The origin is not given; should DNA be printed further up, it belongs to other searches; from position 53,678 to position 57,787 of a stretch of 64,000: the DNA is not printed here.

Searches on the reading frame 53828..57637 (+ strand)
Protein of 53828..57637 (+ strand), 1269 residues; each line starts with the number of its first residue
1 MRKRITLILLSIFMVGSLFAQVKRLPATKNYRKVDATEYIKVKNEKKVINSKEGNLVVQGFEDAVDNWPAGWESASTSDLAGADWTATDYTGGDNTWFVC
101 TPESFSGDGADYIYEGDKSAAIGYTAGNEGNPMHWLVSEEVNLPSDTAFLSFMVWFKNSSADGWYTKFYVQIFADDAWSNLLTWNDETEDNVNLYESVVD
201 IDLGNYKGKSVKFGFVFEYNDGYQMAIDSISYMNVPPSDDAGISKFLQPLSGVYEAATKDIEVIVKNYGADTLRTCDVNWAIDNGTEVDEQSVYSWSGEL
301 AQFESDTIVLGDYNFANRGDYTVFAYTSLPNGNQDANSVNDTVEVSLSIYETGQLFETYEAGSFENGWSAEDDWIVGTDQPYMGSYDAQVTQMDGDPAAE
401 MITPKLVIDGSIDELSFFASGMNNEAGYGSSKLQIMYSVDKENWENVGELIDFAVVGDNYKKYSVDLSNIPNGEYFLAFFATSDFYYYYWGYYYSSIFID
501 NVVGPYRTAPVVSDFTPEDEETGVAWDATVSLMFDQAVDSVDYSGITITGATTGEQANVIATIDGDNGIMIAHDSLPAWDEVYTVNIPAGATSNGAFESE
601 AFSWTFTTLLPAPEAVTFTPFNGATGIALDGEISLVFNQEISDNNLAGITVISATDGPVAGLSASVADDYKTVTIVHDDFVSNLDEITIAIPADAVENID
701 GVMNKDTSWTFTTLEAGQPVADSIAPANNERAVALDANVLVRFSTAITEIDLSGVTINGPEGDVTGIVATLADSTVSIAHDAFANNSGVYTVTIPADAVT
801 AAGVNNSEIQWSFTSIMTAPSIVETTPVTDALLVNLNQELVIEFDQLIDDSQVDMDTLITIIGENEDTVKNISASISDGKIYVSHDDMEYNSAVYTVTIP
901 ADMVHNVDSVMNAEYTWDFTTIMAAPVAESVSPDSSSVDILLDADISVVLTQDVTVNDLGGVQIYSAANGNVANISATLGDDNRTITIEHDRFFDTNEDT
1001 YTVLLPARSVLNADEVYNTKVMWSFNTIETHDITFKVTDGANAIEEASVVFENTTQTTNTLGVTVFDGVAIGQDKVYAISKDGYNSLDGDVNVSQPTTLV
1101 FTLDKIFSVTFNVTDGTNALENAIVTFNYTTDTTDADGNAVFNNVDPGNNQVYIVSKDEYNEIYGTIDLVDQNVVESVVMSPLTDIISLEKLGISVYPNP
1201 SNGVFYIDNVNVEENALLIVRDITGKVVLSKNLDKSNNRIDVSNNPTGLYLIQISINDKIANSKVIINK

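Call 5: search_protein_families(library=pfam, proteins=[window:53828-57637:+], max_evalue=0.01)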
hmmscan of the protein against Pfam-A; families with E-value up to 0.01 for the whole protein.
window:53828-57637:+ (1269 aa): 3 families
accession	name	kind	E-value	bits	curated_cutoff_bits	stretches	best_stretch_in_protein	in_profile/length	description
PF13205.12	Big_5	-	1.1e-45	155.1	23.6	5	508-608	3-105/105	Bacterial Ig-like domain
PF18962.6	Por_Secre_tail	-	1.2e-12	48.3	27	1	1196-1267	1-75/75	Secretion system C-terminal sorting domain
PF04234.18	CopC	-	8.2e-08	33.6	23.3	0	513-567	5-53/92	CopC domain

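Call 60: find_encoding_contigs(protein=window:53828-57637:+, flank=10000, max_places=8)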
Protein window:53828-57637:+ (1269 aa): 7 contigs read that carry it; 6 places shown.
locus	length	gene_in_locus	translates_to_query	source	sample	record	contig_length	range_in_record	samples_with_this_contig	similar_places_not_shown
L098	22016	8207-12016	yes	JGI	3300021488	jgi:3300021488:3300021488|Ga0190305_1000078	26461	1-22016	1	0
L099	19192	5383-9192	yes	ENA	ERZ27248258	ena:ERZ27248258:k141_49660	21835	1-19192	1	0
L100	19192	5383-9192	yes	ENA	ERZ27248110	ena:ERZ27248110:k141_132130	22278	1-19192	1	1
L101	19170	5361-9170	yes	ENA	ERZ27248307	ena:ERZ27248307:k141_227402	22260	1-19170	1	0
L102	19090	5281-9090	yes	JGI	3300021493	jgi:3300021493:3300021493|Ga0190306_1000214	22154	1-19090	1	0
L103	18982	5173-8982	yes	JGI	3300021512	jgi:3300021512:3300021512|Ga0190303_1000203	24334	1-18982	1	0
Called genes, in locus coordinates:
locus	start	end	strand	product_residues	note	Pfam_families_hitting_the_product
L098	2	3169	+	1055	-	?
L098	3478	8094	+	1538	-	PF07675:Cleaved_Adhesin, PF07705:CARDB, PF14339:DUF4394 (faint), PF13205:Big_5, PF18962:Por_Secre_tail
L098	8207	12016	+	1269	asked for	PF04234:CopC (faint), PF13205:Big_5, PF18962:Por_Secre_tail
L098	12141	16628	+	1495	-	PF00629:MAM (faint), PF07705:CARDB (weak), PF13205:Big_5, PF18962:Por_Secre_tail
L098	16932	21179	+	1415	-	PF00082:Peptidase_S8, PF13620:CarboxypepD_reg (faint), PF18962:Por_Secre_tail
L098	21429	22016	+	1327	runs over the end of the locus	PF08126:Propeptide_C25, PF01364:Peptidase_C25, PF20009:GEVED, PF18962:Por_Secre_tail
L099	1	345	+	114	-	?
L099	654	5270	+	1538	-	PF07675:Cleaved_Adhesin, PF07705:CARDB, PF14339:DUF4394 (faint), PF13205:Big_5, PF18962:Por_Secre_tail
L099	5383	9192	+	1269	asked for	PF04234:CopC (faint), PF13205:Big_5, PF18962:Por_Secre_tail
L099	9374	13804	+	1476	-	PF00629:MAM (faint), PF07705:CARDB (weak), PF13205:Big_5, PF18962:Por_Secre_tail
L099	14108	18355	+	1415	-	PF00082:Peptidase_S8, PF13620:CarboxypepD_reg (faint), PF18962:Por_Secre_tail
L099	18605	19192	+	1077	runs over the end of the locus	?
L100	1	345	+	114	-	?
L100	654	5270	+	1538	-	PF07675:Cleaved_Adhesin, PF07705:CARDB, PF14339:DUF4394 (faint), PF13205:Big_5, PF18962:Por_Secre_tail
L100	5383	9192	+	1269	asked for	PF04234:CopC (faint), PF13205:Big_5, PF18962:Por_Secre_tail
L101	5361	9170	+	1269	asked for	PF04234:CopC (faint), PF13205:Big_5, PF18962:Por_Secre_tail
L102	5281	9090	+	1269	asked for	PF04234:CopC (faint), PF13205:Big_5, PF18962:Por_Secre_tail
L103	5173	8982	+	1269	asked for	PF04234:CopC (faint), PF13205:Big_5, PF18962:Por_Secre_tail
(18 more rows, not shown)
